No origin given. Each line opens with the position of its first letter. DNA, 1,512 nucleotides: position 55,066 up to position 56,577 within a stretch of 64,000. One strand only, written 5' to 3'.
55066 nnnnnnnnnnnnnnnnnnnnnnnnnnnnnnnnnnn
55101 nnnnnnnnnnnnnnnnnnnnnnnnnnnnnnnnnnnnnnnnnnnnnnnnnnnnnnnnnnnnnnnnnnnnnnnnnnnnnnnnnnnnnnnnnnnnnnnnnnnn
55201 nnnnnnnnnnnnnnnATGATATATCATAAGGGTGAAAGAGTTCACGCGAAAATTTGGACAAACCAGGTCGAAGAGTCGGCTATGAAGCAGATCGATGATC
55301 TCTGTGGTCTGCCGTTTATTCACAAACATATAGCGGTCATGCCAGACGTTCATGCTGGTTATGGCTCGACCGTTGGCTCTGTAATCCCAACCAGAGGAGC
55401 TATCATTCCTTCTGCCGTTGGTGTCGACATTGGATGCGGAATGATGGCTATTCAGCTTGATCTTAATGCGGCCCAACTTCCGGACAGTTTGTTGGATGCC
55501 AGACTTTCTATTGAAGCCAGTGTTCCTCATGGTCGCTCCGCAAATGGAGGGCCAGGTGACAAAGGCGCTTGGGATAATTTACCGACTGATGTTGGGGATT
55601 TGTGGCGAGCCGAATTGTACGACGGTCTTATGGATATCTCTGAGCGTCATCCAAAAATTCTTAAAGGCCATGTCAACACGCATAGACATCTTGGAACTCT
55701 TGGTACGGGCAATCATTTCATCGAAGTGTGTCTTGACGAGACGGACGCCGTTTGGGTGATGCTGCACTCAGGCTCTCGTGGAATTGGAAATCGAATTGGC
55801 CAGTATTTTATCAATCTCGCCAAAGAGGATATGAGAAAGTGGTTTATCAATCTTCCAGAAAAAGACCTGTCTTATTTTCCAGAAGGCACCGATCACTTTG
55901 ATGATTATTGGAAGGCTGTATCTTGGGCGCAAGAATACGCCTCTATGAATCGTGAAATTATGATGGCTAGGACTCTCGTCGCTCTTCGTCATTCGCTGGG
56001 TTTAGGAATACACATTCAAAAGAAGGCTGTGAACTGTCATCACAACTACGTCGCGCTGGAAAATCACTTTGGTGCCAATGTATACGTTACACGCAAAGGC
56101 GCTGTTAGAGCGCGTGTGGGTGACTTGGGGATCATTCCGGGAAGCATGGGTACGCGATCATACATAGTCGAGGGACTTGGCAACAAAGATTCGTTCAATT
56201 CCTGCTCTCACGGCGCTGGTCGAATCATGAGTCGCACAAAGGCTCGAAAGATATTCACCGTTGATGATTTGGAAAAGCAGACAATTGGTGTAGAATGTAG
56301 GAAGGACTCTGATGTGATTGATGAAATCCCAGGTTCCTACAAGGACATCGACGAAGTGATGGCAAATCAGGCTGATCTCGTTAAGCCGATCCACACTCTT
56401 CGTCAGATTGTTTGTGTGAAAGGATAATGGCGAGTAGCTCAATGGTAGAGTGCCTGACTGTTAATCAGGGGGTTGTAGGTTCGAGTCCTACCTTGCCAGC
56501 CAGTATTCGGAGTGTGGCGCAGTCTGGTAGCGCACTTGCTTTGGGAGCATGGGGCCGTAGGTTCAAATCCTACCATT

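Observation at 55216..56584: RtcB RNA ligase gene abutted with no spacer by tRNA-Asn(GTT) and tRNA-Pro(TGG)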

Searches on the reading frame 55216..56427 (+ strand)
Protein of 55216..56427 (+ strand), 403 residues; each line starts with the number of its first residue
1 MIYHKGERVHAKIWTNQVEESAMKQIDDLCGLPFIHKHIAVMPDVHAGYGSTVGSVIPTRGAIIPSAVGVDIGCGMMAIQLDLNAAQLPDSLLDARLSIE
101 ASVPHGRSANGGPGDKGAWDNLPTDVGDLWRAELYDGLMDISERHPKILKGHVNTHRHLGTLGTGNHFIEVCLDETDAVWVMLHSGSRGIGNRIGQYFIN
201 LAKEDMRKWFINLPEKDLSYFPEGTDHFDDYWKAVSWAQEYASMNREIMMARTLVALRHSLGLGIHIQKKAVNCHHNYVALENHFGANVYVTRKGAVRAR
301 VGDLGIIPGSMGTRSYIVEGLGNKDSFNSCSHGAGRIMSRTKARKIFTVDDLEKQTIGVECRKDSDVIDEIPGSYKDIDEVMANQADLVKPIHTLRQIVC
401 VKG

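Call 5: search_protein_families(library=pfam, proteins=[window:55216-56427:+], max_evalue=0.01)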
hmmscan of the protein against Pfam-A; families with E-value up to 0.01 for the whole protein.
window:55216-56427:+ (403 aa): 1 family
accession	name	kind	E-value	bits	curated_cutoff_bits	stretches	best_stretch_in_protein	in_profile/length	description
PF01139.22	RtcB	-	1.2e-126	423.9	27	1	25-403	1-426/426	tRNA-splicing ligase RtcB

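Call 9: search_protein_families(library=phrogs, proteins=[window:55216-56427:+], max_evalue=0.001)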
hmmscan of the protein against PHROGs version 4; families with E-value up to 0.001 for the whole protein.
window:55216-56427:+ (403 aa): 2 families
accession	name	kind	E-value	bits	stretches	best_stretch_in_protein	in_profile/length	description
phrog_1075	-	DNA, RNA and nucleotide metabolism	1.2e-147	493.8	1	2-403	57-441/459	tRNA splicing ligase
phrog_32430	-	DNA, RNA and nucleotide metabolism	4.7e-51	173.2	1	276-403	10-138/139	tRNA splicing ligase RtcB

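Call 11: search_dna_similar(query=window:55216-56427:+, collection=phages, mode=protein, max_rows=40)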
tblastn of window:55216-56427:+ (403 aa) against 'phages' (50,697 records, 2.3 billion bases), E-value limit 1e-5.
Records with a match: 710; places in all: 721; records where one place covers at least 80% of the query: 657.
Best place of each record, by identity: 60-80% 5; <60% 705.
By first word of the organism name: Mycobacterium 221; Bacillus 63; Listeria 58; Brevibacterium 32; Caulobacter 30; Halorubrum 30; Gordonia 25; Enterococcus 23; Microbacterium 19; Erwinia 17; and 47 more.
By host as written in the record: Mycobacterium smegmatis mc2 155 163; Listeria monocytogenes 47; - 46; Brevibacterium aurantiacum SMQ-1335 32; Mycobacterium smegmatis mc#155 29; Gordonia terrae 3612 24; Halorubrum sp. 16; Erwinia amylovora 14; and 160 more.
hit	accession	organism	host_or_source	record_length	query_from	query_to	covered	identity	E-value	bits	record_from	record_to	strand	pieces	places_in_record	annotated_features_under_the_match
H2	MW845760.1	Erwinia phage pEa_SNUABM_37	Erwinia amylovora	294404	6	403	99%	58.4%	8e-151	477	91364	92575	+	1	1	hypothetical protein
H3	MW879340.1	Erwinia phage pEa_SNUABM_48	Erwinia amylovora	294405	6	403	99%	58.4%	8e-151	477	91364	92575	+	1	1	hypothetical protein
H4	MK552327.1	Pseudomonas phage Psa21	Pseudomonas syringae actinidae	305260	18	403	96%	60.1%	2e-152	482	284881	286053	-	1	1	RtcB protein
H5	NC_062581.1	Pseudomonas phage Psa21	Pseudomonas syringae actinidae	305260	18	403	96%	60.1%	2e-152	482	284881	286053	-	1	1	tRNA splicing ligase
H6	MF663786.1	Bordetella phage vB_BbrM_PHB04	Bordetella bronchiseptica 4715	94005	1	403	100%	57.5%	5e-144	458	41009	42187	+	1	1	RNA-splicing ligase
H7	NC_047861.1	Bordetella phage vB_BbrM_PHB04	Bordetella bronchiseptica 4715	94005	1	403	100%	57.5%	5e-144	458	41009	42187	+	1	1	tRNA splicing ligase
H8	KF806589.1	Erwinia phage Ea35-70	Erwinia amylovora strain Ea29-7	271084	1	403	100%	57.5%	1e-152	482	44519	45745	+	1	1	putative RtcB-like protein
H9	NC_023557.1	Erwinia phage Ea35-70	Erwinia amylovora strain Ea29-7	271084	1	403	100%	57.5%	1e-152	482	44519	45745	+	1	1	tRNA splicing ligase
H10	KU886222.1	Erwinia phage vB_EamM_Special G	Erwinia amylovora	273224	1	403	100%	57.5%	3e-152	481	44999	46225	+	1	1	50: putative RtcB-like protein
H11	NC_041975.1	Erwinia phage vB_EamM_Special G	Erwinia amylovora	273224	1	403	100%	57.5%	3e-152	481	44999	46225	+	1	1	50: tRNA splicing ligase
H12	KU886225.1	Erwinia phage vB_EamM_Deimos-Minion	Erwinia amylovora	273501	1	403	100%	57.5%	3e-152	481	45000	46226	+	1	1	putative RtcB-like protein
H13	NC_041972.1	Erwinia phage vB_EamM_Deimos-Minion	Erwinia amylovora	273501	1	403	100%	57.5%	3e-152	481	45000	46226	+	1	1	tRNA splicing ligase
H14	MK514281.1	Erwinia phage Rebecca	Erwinia amylovora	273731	1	403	100%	57.5%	3e-152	481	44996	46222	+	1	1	putative RtcB-like protein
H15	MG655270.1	Erwinia phage vB_EamM_Mortimer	Erwinia amylovora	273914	1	403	100%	57.5%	3e-152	481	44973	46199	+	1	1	putative RtcB-like protein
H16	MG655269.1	Erwinia phage vB_EamM_MadMel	Erwinia amylovora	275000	1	403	100%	57.5%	3e-152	481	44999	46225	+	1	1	putative RtcB-like protein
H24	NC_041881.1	Pseudomonas phage pf16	Pseudomonas putida PpG1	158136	12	403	97%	58.9%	8e-143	454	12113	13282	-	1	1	tRNA splicing ligase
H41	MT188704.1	Mesorhizobium phage Cp1R7A-A1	Mesorhizobium loti R7ANS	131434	8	403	98%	55.9%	2e-133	427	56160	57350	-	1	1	tRNA splicing ligase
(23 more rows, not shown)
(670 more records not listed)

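Call 15: search_solved_structures(query=window:55216-56427:+, show_alignments=2)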
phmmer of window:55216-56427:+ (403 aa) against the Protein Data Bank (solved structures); distinct sequences matched with E-value up to 0.001: 9.
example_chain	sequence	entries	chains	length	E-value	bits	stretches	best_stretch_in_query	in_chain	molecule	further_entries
1uc2_A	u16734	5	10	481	7.9e-34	120.6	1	19-403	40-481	hypothetical protein PH1602 | tRNA-splicing ligase RtcB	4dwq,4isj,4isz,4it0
4dwr_B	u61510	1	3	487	8.3e-34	120.5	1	19-403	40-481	tRNA-splicing ligase RtcB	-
7lfq_A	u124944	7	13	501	1.1e-33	120.1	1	19-403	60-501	RNA-splicing ligase RtcB | tRNA-splicing ligase RtcB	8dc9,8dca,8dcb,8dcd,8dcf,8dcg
2epg_A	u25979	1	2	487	4.1e-32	114.9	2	158-403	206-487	Hypothetical protein TTHA1785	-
9i8v_C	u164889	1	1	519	7.1e-27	97.7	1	22-403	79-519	RNA-splicing ligase RtcB homolog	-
7p3b_A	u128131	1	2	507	5e-26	94.9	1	22-403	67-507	RNA-splicing ligase RtcB homolog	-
8odo_A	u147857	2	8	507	5e-26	94.9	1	22-403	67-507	RNA-splicing ligase RtcB homolog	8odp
8orj_A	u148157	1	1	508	5.2e-26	94.8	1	22-403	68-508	RNA-splicing ligase RtcB homolog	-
8btt_A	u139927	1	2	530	6.6e-26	94.5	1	22-403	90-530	RNA-splicing ligase RtcB homolog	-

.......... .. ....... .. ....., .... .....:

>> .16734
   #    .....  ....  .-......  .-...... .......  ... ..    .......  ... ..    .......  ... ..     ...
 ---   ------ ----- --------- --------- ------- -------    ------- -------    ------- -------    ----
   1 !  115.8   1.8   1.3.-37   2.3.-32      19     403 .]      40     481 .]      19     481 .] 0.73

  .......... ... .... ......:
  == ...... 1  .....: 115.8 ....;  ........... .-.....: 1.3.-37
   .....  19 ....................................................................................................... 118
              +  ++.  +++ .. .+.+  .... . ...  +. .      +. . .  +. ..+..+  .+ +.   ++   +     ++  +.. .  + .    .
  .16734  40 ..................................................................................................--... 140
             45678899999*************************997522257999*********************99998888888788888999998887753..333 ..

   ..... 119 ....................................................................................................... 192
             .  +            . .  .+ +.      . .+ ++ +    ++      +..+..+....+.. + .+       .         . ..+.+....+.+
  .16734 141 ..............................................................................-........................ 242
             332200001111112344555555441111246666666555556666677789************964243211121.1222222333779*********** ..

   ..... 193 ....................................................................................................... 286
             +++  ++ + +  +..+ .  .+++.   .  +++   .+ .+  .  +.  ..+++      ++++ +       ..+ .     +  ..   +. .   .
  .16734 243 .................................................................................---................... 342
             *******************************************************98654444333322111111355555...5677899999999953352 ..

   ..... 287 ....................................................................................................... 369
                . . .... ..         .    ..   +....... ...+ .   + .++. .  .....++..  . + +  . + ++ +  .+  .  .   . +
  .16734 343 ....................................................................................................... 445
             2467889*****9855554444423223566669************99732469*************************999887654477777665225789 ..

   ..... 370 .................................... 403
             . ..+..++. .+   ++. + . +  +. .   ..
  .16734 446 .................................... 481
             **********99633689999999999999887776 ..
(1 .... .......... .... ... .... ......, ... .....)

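Call 17: find_related_loci(query=window:55216-56427:+, collection=viral_contigs, flank=6000)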
Query window:55216-56427:+ (403 aa) in viral_contigs; peptide patterns used: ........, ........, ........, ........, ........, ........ (x = any residue, [..] = any of these).
286 stretches matched a pattern; 285 encode a relative of the query (tblastn E <= 1e-3); the best 80 are kept; 80 distinct loci.
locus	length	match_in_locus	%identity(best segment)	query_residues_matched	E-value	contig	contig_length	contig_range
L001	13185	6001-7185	65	6-403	2e-176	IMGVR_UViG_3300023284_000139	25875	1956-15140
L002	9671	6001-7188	64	12-403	2e-171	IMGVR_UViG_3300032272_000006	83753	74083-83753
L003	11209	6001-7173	65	12-403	2e-170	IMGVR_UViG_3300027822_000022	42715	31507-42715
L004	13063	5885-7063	62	12-403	2e-167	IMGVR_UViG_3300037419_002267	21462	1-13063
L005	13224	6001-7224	61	12-403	6e-166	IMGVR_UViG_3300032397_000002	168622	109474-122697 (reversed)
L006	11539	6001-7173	62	12-403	3e-165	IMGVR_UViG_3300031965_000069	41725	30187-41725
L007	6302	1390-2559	63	12-403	3e-166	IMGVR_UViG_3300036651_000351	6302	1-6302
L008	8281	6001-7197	62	4-403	4e-165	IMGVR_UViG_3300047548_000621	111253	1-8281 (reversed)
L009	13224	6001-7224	61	8-403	2e-164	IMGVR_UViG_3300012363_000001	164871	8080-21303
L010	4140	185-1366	61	12-403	7e-169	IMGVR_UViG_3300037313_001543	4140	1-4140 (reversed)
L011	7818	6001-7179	62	12-403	2e-162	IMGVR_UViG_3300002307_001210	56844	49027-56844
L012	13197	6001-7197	61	4-403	3e-162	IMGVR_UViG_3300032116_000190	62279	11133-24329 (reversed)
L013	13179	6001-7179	62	12-403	3e-162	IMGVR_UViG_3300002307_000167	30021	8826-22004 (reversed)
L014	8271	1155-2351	60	4-403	3e-162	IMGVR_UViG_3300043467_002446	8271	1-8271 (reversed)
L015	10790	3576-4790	60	1-403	3e-162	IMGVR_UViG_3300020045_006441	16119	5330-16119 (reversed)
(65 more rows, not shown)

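Call 31: get_annotated_region(hit=H7, flank=2500)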
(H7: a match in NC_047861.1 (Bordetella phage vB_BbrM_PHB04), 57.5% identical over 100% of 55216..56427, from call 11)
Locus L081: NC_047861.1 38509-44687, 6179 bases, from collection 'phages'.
description: Bordetella phage vB_BbrM_PHB04, complete genome.
organism: Bordetella phage vB_BbrM_PHB04 (NCBI taxid 2029657)
taxonomy: Viruses; Duplodnaviria; Heunggongvirae; Uroviricota; Caudoviricetes; Phabquatrovirus; Phabquatrovirus PHB04
host: Bordetella bronchiseptica 4715; source: wastewater; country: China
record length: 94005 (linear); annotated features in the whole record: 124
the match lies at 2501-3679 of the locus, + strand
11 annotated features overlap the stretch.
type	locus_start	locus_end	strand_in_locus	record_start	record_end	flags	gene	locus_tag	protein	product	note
CDS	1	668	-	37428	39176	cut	-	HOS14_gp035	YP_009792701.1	portal protein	-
CDS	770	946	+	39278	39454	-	-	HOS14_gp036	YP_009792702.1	hypothetical protein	-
CDS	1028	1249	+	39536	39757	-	-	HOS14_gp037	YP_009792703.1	hypothetical protein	-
CDS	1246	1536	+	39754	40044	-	-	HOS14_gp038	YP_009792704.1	hypothetical protein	-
CDS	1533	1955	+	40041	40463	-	-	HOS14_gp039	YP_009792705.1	hypothetical protein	-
CDS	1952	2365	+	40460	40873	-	-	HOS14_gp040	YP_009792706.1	hypothetical protein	-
CDS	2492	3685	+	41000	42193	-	-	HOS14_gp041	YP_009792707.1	tRNA splicing ligase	RtcB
CDS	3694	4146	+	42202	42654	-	-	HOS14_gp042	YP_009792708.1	hypothetical protein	-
CDS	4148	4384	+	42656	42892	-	-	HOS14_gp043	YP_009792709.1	hypothetical protein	-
CDS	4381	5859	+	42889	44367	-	-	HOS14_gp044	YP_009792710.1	transcriptional regulator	-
CDS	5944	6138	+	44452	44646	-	-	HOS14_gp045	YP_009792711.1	hypothetical protein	-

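Call 32: get_annotated_region(hit=H24, flank=2500)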
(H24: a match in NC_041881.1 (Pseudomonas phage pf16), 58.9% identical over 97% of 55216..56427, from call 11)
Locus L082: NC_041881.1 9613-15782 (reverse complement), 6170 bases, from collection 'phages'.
description: Pseudomonas phage pf16, complete genome.
organism: Pseudomonas phage pf16 (NCBI taxid 1815630)
taxonomy: Viruses; Duplodnaviria; Heunggongvirae; Uroviricota; Caudoviricetes; Chakrabartyvirus; Chakrabartyvirus pf16
host: Pseudomonas putida PpG1; source: -; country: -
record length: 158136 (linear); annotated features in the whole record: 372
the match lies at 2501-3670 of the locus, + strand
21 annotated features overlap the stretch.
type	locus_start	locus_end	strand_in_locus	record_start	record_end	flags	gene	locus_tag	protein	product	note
CDS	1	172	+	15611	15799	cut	-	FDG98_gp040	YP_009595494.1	hypothetical protein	pf16_gp41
CDS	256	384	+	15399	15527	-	-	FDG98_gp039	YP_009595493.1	hypothetical protein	pf16_gp40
CDS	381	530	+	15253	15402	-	-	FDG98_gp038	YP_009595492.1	hypothetical protein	pf16_gp39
regulatory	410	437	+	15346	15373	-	-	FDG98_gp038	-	promoter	putative phage specific promoter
CDS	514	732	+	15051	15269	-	-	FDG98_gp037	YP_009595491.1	hypothetical protein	pf16_gp38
CDS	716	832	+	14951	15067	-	-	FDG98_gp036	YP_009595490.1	hypothetical protein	pf16_gp37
CDS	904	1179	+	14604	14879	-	-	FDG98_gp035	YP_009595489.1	hypothetical protein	pf16_gp36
regulatory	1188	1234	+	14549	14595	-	-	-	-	terminator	Rho independent transcriptional terminator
CDS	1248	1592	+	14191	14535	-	-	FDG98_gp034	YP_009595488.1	hypothetical protein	pf16_gp35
CDS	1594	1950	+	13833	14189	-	-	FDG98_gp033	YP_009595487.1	hypothetical protein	pf16_gp34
CDS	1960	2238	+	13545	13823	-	-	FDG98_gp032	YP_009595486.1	hypothetical protein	pf16_gp33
regulatory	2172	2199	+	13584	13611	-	-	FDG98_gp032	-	promoter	putative phage specific promoter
CDS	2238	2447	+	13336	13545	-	-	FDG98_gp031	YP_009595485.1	hypothetical protein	pf16_gp32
CDS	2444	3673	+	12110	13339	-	-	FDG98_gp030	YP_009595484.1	tRNA splicing ligase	pf16_gp31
regulatory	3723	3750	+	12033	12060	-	-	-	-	promoter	putative phage specific promoter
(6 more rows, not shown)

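Call 33: get_annotated_region(hit=H9, flank=2500)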
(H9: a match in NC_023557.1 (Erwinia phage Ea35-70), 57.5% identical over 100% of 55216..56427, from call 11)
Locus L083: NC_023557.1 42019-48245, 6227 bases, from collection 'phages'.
description: Erwinia phage Ea35-70, complete genome.
organism: Erwinia phage Ea35-70 (NCBI taxid 1429768)
taxonomy: Viruses; Duplodnaviria; Heunggongvirae; Uroviricota; Caudoviricetes; Agricanvirus; Agricanvirus Ea3570
host: Erwinia amylovora strain Ea29-7; source: soil adjacent to infected tree; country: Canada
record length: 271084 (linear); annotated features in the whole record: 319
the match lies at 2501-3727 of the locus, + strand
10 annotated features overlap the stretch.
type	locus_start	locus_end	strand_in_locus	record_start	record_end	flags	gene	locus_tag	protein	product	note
CDS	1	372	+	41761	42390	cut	-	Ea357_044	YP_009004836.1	hypothetical protein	-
CDS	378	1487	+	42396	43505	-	-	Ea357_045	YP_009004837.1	hypothetical protein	-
CDS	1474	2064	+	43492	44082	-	-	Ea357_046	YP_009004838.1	virion structural protein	-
CDS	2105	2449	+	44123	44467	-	-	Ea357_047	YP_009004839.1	hypothetical protein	-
CDS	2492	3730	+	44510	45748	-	-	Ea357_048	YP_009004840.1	tRNA splicing ligase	similar to YP_006988450.1 putative RtcB-like protein [Caulobacter phage CcrColossus]; UPF0027[pfam01139], ...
CDS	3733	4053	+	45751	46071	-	-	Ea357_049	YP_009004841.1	hypothetical protein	-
CDS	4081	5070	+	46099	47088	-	-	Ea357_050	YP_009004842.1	hypothetical protein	-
CDS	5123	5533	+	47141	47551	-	-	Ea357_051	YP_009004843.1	hypothetical protein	-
CDS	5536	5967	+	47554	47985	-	-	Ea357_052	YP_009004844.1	hypothetical protein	-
CDS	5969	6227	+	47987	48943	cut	-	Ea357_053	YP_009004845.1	hypothetical protein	-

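Call 34: get_annotated_region(hit=H41, flank=2500)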
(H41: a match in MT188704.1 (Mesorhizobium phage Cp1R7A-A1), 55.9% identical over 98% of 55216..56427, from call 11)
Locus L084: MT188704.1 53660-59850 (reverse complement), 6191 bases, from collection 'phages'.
description: Mesorhizobium phage Cp1R7A-A1, complete genome.
organism: Mesorhizobium phage Cp1R7A-A1 (NCBI taxid 2723894)
taxonomy: Viruses; Duplodnaviria; Heunggongvirae; Uroviricota; Caudoviricetes
host: Mesorhizobium loti R7ANS; source: -; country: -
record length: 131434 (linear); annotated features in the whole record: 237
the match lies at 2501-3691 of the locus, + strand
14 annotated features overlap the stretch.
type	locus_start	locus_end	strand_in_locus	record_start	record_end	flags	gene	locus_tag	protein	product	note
CDS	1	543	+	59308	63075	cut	-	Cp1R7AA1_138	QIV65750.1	hypothetical protein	Hypothetical protein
CDS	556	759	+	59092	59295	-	-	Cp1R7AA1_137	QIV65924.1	hypothetical protein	Hypothetical protein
CDS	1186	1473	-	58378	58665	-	-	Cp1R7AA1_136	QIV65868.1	hypothetical protein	Hypothetical protein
CDS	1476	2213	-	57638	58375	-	-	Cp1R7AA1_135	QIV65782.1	hypothetical protein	Hypothetical protein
CDS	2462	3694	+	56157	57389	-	-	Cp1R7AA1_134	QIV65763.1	tRNA splicing ligase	-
CDS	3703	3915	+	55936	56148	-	-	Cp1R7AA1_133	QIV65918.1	hypothetical protein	Hypothetical protein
CDS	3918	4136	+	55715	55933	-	-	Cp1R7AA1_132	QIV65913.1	hypothetical protein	Hypothetical protein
CDS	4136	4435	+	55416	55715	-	-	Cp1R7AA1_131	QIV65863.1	hypothetical protein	Hypothetical protein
CDS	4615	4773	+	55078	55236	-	-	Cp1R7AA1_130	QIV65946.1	hypothetical protein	Hypothetical protein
CDS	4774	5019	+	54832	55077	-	-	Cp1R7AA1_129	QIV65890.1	hypothetical protein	Hypothetical protein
CDS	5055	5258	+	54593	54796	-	-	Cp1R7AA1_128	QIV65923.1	hypothetical protein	Hypothetical protein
CDS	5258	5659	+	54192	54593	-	-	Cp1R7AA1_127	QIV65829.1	hypothetical protein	Hypothetical protein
CDS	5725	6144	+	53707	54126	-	-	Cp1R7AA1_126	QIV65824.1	hypothetical protein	Hypothetical protein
CDS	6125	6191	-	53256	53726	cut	-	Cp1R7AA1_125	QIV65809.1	hypothetical protein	Hypothetical protein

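Call 38: find_encoding_contigs(protein=window:55216-56427:+, flank=3000, max_places=6)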
Protein window:55216-56427:+ (403 aa): no gene with exactly this product is on record in the collection.
